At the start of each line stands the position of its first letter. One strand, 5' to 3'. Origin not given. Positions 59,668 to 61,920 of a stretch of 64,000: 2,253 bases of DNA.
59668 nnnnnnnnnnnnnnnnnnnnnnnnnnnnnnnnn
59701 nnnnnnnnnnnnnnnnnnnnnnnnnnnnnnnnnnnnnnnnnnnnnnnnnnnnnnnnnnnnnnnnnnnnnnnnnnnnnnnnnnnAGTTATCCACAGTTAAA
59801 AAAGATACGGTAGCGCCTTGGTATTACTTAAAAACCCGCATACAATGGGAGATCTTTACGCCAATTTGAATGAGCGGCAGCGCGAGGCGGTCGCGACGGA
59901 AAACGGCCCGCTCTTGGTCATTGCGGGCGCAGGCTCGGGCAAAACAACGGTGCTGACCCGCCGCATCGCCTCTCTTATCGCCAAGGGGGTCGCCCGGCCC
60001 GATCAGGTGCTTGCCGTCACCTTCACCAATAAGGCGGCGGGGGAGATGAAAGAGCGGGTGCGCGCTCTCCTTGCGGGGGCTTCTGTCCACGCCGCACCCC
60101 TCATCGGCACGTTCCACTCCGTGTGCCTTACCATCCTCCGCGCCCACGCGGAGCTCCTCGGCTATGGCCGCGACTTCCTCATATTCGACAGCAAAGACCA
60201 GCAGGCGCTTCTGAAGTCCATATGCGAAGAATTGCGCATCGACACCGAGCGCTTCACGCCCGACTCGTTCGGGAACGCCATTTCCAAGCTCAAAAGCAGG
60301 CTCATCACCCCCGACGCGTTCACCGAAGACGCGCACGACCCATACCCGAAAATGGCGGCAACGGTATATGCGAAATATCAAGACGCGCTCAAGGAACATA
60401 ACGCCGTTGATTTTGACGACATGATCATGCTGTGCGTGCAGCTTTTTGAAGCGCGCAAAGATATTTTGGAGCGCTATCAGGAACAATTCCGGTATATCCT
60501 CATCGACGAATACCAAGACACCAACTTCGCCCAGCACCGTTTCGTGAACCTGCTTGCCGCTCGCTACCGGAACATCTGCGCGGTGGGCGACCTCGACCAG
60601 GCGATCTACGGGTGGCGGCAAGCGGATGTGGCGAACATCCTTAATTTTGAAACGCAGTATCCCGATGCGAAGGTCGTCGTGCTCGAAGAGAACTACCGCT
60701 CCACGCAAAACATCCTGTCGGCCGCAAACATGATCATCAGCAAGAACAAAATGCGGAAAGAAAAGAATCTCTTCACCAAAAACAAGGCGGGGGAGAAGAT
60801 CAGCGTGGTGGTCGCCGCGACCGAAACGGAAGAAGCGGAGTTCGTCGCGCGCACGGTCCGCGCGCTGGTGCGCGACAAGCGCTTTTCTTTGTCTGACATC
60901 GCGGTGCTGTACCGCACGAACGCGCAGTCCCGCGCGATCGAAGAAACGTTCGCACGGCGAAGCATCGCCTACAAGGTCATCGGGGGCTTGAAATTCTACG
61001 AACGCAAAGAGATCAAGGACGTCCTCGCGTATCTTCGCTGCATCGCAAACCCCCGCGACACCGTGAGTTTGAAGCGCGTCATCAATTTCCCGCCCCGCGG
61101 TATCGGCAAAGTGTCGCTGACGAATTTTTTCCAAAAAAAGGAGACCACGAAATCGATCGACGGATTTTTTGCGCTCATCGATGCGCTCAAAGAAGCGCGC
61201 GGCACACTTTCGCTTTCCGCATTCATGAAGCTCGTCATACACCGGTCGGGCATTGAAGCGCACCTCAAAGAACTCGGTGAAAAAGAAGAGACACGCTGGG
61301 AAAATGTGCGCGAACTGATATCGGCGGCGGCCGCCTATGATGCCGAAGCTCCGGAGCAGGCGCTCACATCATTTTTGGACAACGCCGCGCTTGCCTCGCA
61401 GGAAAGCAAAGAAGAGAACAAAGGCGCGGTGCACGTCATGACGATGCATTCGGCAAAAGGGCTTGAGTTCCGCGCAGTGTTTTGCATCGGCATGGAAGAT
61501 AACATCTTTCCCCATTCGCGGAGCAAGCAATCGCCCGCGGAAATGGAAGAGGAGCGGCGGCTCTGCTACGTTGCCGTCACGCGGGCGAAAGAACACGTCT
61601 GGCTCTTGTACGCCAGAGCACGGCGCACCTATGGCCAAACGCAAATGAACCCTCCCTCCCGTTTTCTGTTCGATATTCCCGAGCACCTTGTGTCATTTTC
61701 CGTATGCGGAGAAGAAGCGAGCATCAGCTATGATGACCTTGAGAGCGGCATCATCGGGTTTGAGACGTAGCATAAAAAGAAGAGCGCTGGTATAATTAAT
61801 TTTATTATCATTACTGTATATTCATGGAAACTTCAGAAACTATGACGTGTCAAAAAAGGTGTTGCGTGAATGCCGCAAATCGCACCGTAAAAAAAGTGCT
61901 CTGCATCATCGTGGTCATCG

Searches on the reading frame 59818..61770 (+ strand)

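Call 96: search_protein_families(library=pfam, proteins=[window:59818-61770:+], max_evalue=0.00001)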
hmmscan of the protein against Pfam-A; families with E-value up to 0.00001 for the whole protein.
window:59818-61770:+ (650 aa): 7 families
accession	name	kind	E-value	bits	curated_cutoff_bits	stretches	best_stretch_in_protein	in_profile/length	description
PF00580.27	UvrD-helicase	-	7.1e-91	305.1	23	1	17-282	1-271/271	UvrD/REP helicase N-terminal domain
PF13361.12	UvrD_C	-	1.1e-82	278.7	25.6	1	287-600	1-349/350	UvrD-like helicase C-terminal domain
PF13245.12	AAA_19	-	2.1e-23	83.4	25.1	1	21-265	1-132/134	AAA domain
PF13538.12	UvrD_C_2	-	2e-12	47.2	27.4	1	538-597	2-52/52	UvrD-like helicase C-terminal domain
PF13087.12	AAA_12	-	1.4e-09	38.2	27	0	528-597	127-191/195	AAA domain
PF01443.25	Viral_helicase1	-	2.5e-07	31.2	21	0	528-594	167-224/228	Viral superfamily 1 RNA helicase core domain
PF13604.12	AAA_30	-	3.1e-06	27.5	27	0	17-81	2-66/191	AAA domain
